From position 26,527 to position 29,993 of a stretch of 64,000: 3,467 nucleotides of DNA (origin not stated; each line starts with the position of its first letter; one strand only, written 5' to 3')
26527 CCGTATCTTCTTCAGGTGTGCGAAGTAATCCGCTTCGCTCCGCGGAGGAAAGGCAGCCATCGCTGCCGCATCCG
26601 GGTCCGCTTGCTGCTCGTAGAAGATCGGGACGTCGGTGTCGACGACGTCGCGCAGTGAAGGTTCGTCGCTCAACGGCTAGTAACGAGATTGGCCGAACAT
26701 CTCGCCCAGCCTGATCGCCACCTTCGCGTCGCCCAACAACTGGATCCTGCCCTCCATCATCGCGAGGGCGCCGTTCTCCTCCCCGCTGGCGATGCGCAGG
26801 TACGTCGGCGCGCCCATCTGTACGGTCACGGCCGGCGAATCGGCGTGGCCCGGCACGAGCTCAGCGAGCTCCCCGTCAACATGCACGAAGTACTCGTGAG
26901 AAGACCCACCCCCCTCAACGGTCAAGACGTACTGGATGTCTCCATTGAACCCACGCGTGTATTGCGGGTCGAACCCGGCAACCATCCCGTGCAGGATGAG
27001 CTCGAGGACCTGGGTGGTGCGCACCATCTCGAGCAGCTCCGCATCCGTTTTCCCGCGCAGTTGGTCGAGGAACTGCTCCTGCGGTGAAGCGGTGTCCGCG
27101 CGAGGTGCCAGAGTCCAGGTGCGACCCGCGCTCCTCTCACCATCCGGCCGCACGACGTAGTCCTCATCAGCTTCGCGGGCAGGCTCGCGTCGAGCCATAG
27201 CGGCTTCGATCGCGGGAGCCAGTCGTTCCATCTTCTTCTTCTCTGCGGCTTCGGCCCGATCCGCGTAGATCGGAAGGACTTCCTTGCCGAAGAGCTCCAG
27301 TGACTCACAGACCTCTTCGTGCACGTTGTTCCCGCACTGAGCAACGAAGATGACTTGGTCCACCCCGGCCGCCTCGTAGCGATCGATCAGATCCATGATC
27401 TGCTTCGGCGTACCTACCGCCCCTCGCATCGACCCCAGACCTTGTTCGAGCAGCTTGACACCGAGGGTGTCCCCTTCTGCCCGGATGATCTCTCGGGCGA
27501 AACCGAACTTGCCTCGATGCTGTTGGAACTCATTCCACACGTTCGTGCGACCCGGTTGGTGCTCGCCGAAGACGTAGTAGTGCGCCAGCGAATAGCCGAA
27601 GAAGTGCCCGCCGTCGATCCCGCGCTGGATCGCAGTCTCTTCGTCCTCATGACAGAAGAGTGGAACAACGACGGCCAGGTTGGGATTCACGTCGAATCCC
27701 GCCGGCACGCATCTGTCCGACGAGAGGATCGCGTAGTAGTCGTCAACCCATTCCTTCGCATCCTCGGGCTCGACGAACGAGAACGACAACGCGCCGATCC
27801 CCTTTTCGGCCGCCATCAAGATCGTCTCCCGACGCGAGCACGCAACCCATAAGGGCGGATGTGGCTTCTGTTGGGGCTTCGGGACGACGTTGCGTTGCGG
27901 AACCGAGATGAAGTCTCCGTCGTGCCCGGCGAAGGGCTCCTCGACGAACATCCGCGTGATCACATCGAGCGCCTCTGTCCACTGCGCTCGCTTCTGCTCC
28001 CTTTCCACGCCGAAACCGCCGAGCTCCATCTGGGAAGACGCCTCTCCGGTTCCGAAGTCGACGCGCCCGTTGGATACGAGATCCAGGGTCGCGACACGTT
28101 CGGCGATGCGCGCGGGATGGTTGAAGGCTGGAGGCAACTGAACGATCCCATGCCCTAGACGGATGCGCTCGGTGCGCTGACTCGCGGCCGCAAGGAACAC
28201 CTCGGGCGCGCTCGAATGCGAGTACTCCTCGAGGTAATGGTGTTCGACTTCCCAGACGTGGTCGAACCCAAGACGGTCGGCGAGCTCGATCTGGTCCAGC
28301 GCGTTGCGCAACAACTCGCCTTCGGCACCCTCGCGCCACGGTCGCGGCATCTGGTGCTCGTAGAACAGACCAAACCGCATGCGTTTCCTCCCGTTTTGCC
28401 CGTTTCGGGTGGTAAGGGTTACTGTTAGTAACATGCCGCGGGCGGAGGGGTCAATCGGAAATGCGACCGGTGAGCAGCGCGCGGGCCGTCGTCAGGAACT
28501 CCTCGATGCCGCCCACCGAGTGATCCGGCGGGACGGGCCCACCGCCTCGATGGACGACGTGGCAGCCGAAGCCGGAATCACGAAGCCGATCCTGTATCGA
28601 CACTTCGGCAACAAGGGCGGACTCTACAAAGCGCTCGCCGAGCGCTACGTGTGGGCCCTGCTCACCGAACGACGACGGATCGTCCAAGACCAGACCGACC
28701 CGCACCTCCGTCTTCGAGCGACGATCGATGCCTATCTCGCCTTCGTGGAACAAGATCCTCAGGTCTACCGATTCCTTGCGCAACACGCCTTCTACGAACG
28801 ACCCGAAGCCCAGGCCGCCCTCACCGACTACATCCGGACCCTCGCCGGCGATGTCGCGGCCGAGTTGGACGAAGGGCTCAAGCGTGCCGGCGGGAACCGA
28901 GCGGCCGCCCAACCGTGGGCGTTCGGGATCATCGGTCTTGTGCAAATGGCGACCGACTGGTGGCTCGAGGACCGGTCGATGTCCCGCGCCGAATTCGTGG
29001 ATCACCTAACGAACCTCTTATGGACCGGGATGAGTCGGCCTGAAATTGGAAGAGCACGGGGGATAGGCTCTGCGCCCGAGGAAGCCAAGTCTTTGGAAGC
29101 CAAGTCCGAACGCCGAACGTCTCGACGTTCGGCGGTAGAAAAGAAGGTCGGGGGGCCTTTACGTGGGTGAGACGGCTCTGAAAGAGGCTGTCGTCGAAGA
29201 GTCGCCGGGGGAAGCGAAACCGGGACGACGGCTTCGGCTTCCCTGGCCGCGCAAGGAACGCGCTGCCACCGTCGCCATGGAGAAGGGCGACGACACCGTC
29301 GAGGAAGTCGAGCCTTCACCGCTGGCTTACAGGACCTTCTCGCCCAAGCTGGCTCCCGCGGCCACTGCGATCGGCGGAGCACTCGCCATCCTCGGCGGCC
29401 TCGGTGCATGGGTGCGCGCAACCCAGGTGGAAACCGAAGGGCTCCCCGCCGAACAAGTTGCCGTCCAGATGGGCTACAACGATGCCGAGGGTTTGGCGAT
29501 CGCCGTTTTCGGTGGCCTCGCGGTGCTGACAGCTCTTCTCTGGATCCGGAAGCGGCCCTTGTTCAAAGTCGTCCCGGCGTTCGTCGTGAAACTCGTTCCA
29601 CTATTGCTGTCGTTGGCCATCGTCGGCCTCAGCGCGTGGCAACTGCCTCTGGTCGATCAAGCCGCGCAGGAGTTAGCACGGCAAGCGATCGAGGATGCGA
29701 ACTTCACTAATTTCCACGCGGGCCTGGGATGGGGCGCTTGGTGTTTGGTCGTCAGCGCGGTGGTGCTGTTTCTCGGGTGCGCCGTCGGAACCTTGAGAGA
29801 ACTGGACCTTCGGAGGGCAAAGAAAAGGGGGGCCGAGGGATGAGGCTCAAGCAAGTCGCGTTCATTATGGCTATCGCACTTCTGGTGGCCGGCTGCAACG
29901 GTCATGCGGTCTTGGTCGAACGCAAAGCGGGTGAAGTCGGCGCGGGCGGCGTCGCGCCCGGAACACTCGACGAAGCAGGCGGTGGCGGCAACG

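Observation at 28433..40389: Twelve-gene, about 12-kb gap-free operon joining a Liv-type ABC importer to ADH-P450-OYE redox enzymes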

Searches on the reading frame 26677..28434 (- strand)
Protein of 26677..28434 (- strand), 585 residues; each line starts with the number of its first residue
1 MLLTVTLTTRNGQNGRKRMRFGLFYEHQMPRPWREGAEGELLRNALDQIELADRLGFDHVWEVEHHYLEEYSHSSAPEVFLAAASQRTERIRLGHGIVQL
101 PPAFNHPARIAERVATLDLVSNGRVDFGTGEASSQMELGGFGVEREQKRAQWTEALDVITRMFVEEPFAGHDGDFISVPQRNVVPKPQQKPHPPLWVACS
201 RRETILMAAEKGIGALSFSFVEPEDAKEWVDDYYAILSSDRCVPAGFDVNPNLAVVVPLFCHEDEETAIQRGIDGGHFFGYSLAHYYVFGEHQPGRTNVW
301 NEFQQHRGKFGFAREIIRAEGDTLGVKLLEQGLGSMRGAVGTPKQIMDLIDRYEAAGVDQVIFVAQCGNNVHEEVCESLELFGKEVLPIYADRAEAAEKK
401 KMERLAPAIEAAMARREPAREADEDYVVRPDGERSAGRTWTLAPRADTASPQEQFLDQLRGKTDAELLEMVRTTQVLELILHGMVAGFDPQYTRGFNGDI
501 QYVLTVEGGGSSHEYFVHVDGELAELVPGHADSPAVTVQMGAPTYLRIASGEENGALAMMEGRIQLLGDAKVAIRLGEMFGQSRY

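Call 5: search_protein_families(library=pfam, proteins=[window:26677-28434:-], max_evalue=0.01)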
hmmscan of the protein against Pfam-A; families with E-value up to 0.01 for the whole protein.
window:26677-28434:- (585 aa): 2 families
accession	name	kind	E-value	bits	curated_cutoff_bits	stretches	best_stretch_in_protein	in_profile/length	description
PF00296.26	Bac_luciferase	-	6.9e-55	187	27.9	1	19-360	1-314/314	Luciferase-like monooxygenase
PF02036.22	SCP2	-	2.2e-05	25.2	21.3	1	500-579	24-99/101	SCP-2 sterol transfer family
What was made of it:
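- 26677..28380 (-): Luciferase-like monooxygenase with a C-terminal SCP2 lipid-binding domain, transcribed divergently from tetR. It belongs to the conserved redox module. Bac_luciferase plus SCP2 (call 5).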

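Call 10: search_protein_families(library=ncbifam, proteins=[window:26677-28434:-], max_evalue=0.001)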
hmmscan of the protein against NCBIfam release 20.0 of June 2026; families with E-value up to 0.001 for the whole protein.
window:26677-28434:- (585 aa): 29 families (the best 25 are shown)
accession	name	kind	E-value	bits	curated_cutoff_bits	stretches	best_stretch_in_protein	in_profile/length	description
TIGR04027.1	LLM_KPN_01858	hypoth_equivalog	2.2e-28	99.2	412.9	1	39-172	16-147/326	putative FMN-dependent luciferase-like monooxygenase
TIGR03558.1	oxido_grp_1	subfamily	6.2e-28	97.9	166.95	1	40-268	17-231/325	MsnO8 family LLM class oxidoreductase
TIGR03858.1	LLM_2I7G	subfamily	2.1e-27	96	462.25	1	36-236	19-216/337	Atu2307/SP_0267 family LLM class monooxygenase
TIGR03619.1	F420_Rv2161c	subfamily_domain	3.8e-27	95.4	166.9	1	51-239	6-204/247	TIGR03619 family F420-dependent LLM class oxidoreductase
TIGR03560.1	F420_Rv1855c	subfamily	1.7e-24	86.9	231.4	1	42-210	12-186/227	TIGR03560 family F420-dependent LLM class oxidoreductase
NF052254.1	luciferase_Alph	exception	3.3e-21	75.9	600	1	49-392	28-352/354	luciferase subunit alpha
TIGR04020.1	seco_metab_LLM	subfamily_domain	7.5e-21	74.6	244.45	1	45-379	21-334/341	MupA/Atu3671 family FMN-dependent luciferase-like monooxygenase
NF002619.0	PRK02271.1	equivalog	1.7e-17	63.7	276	1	47-225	18-183/329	5,10-methylenetetrahydromethanopterin reductase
TIGR03571.1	lucif_BA3436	subfamily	1.7e-16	60.4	303.9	1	32-237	20-225/304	TIGR03571 family LLM class oxidoreductase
NF052255.1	luciferase_Beta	exception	6.3e-16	58.3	500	1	19-258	1-233/325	luciferase subunit beta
TIGR03621.1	F420_MSMEG_2516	subfamily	7e-15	54.9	213.15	1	45-210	16-168/295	TIGR03621 family F420-dependent LLM class oxidoreductase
TIGR03557.1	F420_G6P_family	subfamily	2.5e-14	53.1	210.4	1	43-217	13-187/316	TIGR03557 family F420-dependent LLM class oxidoreductase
TIGR03555.1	F420_mer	equivalog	4.2e-14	52.7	348.7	1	48-214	17-172/325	5,10-methylenetetrahydromethanopterin reductase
TIGR04021.1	LLM_DMSO2_sfnG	equivalog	5.3e-14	52.3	382.95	1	51-209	36-194/350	dimethylsulfone monooxygenase SfnG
NF001939.1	PRK00719.1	subfamily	9.4e-14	51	510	1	79-217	57-193/373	alkanesulfonate monooxygenase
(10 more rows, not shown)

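Call 47: search_solved_structures(query=window:26677-28434:-, max_evalue=0.00001)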
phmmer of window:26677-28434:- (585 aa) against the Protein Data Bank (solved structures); distinct sequences matched with E-value up to 0.00001: 26.
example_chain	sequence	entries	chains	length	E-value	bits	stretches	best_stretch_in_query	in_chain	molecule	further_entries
7bip_A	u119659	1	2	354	1.8e-31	112.6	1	35-391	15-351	Luciferase-like monooxygenase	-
8cbb_A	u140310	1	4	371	1.4e-22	83.2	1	19-388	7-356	Alkanal monooxygenase alpha chain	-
8k74_A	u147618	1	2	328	1.4e-21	79.9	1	36-223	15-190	Alkanal monooxygenase alpha chain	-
1brl_A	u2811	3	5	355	1.6e-18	69.8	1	21-391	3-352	BACTERIAL LUCIFERASE | Alkanal monooxygenase alpha chain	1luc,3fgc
2i7g_A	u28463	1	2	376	1e-17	67.1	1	28-209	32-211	Monooxygenase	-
4us5_A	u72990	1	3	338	6e-14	54.7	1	40-263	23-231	LUCIFERASE-LIKE MONOOXYGENASE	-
4us5_D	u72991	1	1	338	8.1e-14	54.2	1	40-263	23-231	LUCIFERASE-LIKE MONOOXYGENASE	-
6ket_A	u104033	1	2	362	4.5e-12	48.5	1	50-245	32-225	PuwE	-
6fri_A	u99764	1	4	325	3.6e-10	42.2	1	19-228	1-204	Alkanal monooxygenase beta chain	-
8qpm_A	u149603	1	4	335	9.2e-10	40.9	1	46-197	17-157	5,10-methylenetetrahydromethanopterin reductase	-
9fp4_A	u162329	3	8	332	1.4e-09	40.3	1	49-216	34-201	F420-dependent hydroxymycolic acid dehydrogenase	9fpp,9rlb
8qpl_A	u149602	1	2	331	1.4e-09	40.3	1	46-197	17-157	5,10-methylenetetrahydromethanopterin reductase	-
8qq8_A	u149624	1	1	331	1.5e-09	40.2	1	47-197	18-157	5,10-methylenetetrahydromethanopterin reductase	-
9hav_A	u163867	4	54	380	5.6e-09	38.3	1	48-195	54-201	Luciferase family protein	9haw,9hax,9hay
1brl_B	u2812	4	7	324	7.1e-09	37.9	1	19-234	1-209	BACTERIAL LUCIFERASE | BETA2 LUCIFERASE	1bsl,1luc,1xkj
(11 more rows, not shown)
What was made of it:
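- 26677..28380 (-): Best PDB matches are the LLM 7bip and the LuxA alkanal monooxygenase (call 47).
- The LLM carries an SCP2 domain (call 5) and is closest to an LLM and to the LuxA alkanal monooxygenase (call 47).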

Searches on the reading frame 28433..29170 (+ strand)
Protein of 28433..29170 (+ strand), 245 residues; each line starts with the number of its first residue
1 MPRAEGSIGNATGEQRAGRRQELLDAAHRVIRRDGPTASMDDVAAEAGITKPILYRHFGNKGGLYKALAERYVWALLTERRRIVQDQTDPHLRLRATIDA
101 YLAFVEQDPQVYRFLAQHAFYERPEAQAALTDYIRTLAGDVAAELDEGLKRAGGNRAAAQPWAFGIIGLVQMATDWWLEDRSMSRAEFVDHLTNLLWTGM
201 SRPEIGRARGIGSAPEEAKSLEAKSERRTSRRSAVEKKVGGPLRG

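Call 4: search_protein_families(library=pfam, proteins=[window:28433-29170:+], max_evalue=0.01)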
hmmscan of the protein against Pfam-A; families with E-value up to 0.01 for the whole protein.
window:28433-29170:+ (245 aa): 5 families
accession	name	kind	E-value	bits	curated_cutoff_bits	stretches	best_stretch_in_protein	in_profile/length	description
PF19344.4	TetR_C_32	-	1.3e-23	84.1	27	1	84-201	6-128/139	Tetracyclin repressor-like, C-terminal domain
PF00440.29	TetR_N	-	4e-13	49.4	24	1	23-68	1-47/47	Bacterial regulatory proteins, tetR family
PF21943.1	TetR_C_46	-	1.1e-11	45.3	27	1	90-199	1-109/109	Tetracyclin repressor-like, C-terminal domain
PF17932.6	TetR_C_24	-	1.8e-05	25.4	26.4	1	89-199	3-113/114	Tetracyclin repressor-like, C-terminal domain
PF13305.11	TetR_C_33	-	0.00046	21.2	26.8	1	94-192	1-99/103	Tetracyclin repressor-like, C-terminal domain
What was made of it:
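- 28433..29170 (+): TetR-family regulator, FasR-like. TetR_N plus TetR_C_32 (call 4).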

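Call 9: search_protein_families(library=ncbifam, proteins=[window:28433-29170:+], max_evalue=0.001)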
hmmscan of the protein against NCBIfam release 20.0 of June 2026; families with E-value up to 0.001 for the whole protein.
window:28433-29170:+ (245 aa): 13 families
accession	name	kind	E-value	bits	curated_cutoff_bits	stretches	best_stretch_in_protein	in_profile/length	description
NF053731.1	TransRegFasRMycb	equivalog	1.4e-30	106.6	330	1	16-201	9-193/199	HTH-type transcriptional activator FasR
NF050111.1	TransRegSACE7040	equivalog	2.7e-11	43.7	250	1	19-113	2-97/186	SACE_7040 family transcriptional regulator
NF007015.0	PRK09480.1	equivalog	3.7e-11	43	120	1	14-152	6-142/197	nucleoid occlusion factor SlmA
TIGR03384.1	betaine_BetI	equivalog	7.6e-10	38.8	201.3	1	18-112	8-103/189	choline-binding transcriptional repressor BetI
NF051852.1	efflux_TF_MtrR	exception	2.1e-09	37.5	280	1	19-116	11-110/205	multidrug efflux system transcriptional repressor MtrR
NF001978.0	PRK00767.1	equivalog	3.1e-09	36.9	118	1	19-159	10-154/197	transcriptional regulator BetI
NF053878.1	FATransRegFadRBac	equivalog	6.7e-08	32.5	200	1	21-201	6-189/190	fatty acid metabolism transcriptional regulator FadR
TIGR03613.1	RutR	equivalog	2.2e-07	30.9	368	1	17-146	7-136/202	pyrimidine utilization regulatory protein R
NF041196.1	ScbR_bind_reg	equivalog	8.3e-07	29.4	150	1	17-106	4-92/191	ScbR family autoregulator-binding transcription factor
NF007949.0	PRK10668.1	equivalog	1.7e-06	27.7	271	1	13-70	6-64/216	multidrug efflux transporter transcriptional repressor AcrR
NF007430.0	PRK09975.1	equivalog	1.8e-06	27.2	274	1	18-129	11-122/220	acrEF/envCD operon transcriptional regulator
NF008402.0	PRK11202.1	equivalog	3.8e-06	26.7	151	1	14-147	7-142/211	HTH-type transcriptional repressor FabR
NF058643.1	TranRegCurRPseudo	equivalog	0.00063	19.5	300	0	19-93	8-84/193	TetR family transcriptional repressor CurR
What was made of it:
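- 28433..29170 (+): Best NCBIfam match is FasR, 106.6 bits, far below the 330 cut-off (call 9).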

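Call 51: search_solved_structures(query=window:28433-29170:+, max_evalue=0.00001)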
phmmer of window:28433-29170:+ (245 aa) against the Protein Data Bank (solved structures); distinct sequences matched with E-value up to 0.00001: 19.
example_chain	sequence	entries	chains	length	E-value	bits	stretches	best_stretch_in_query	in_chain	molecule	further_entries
6o6p_A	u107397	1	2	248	1.5e-21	80.5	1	16-205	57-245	TetR family transcriptional regulator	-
6o6n_A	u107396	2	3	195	2.4e-21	79.8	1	18-202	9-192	TetR family transcriptional regulator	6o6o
4gct_A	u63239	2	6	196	3.9e-11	46.4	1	13-125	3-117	Nucleoid occlusion factor SlmA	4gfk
3nxc_A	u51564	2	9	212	9.5e-11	45.2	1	16-154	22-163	HTH-type protein slmA | Nucleoid occlusion factor SlmA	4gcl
5haw_A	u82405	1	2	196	1.2e-10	44.8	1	15-125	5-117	Nucleoid occlusion factor SlmA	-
5hbu_A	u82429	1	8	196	1.3e-10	44.7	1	15-150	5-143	Nucleoid occlusion factor SlmA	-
5hsz_A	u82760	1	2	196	2.9e-10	43.6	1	16-141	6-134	Nucleoid occlusion factor SlmA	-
4gck_A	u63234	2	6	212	3.7e-10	43.2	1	16-133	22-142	Nucleoid occlusion factor SlmA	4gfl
5k58_E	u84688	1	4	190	6.4e-10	42.5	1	19-142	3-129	Nucleoid occlusion factor SlmA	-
9b7y_A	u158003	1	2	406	1e-09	41.8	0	16-103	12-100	Transcriptional repressor Mce3R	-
2hyt_A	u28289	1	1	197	4.8e-09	39.6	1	18-176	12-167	TetR-family transcriptional regulator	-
3f1b_A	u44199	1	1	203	9.4e-09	38.6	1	14-122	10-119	TetR-like transcriptional regulator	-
3vuq_A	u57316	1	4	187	2.9e-08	37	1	19-158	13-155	Transcriptional regulator (TetR/AcrR family)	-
2qib_A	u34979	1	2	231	3.3e-07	33.6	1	18-192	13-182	tetR-family transcriptional regulator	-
4g12_A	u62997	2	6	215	3.6e-07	33.5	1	10-158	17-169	Probable transcriptional regulatory protein (Probably TETR-FAMILY)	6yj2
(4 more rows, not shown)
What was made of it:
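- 28433..29170 (+): Best PDB matches are M. tuberculosis FasR 6o6n/6o6p, E 1.5e-21 over the full length (call 51).
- On FasR-type TetR regulator: FasR structures are the best PDB hits, E 1.5e-21 (call 51).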

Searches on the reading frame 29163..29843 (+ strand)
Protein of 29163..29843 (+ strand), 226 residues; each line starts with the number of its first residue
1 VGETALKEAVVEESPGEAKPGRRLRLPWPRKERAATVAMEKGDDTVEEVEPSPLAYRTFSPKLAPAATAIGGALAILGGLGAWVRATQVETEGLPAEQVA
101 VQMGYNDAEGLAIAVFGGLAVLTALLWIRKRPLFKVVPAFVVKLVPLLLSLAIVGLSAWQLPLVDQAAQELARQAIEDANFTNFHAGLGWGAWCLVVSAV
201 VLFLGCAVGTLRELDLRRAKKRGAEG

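Call 4: search_protein_families(library=pfam, proteins=[window:29163-29843:+], max_evalue=0.01)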
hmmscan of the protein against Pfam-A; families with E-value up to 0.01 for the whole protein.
window:29163-29843:+ (226 aa): 0 families

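Call 9: search_protein_families(library=ncbifam, proteins=[window:29163-29843:+], max_evalue=0.001)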
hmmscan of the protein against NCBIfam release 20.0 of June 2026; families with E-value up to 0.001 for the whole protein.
window:29163-29843:+ (226 aa): 0 families

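Call 35: search_protein_families(library=pfam, proteins=[window:29163-29843:+], max_evalue=10)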
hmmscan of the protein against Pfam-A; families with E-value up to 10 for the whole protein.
window:29163-29843:+ (226 aa): 3 families
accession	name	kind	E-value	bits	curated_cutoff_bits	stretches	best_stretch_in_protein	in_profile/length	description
PF01694.28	Rhomboid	-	0.045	14.4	22.6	1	90-160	66-119/143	Rhomboid domain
PF09534.15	Trp_oprn_chp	-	0.051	13.9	29.6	2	67-213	3-140/180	Tryptophan-associated transmembrane protein (Trp_oprn_chp)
PF08016.18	PKD_channel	-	0.051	13.4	22.4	1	141-206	46-108/225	Polycystin cation channel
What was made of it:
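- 29163..29843 (+): tm4a: 4-TM membrane protein of no known family and the first gene of the invariant transporter core. No Pfam or NCBIfam hit; the weak Trp_oprn_chp match has E 0.05 (calls 4, 9, 35).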

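Call 65: find_homologous_proteins(query=A3, max_evalue=0.001)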
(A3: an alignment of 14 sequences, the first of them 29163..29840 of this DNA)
Query A3 (14 sequences) (226 aa, profile of the alignment): 91 proteins with E <= 0.001 among 8000 candidates.
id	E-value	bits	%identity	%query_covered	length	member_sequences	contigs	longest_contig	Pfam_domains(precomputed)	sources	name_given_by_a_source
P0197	6.4e-71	256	88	100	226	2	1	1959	-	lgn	-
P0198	6.5e-71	256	64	100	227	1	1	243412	-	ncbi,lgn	-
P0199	2.3e-70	254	99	100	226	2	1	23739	-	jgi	-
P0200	2.8e-69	250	47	78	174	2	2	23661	-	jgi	jgi:hypothetical protein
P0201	2.2e-68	247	71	99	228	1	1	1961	-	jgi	jgi:uncharacterized membrane protein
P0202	1.5e-67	245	67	92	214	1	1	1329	-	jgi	jgi:hypothetical protein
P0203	1.6e-67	245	48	78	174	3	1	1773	-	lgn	-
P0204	2.5e-67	244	70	99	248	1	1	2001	-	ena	-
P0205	2.8e-67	244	46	78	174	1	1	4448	-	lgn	-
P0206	1.8e-66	241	62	98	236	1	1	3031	-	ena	-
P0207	2.7e-66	241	58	99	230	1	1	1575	-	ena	-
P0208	4.1e-66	240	43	94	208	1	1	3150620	-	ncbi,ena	-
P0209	4.1e-66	240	62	96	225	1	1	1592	-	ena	-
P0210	4.6e-66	240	53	74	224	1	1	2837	-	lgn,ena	-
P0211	7.1e-66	239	51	76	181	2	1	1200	-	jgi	jgi:hypothetical protein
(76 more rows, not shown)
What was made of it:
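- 29163..29843 (+): The family has 91 clusters, all from Actinomycetota MAGs (call 65).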
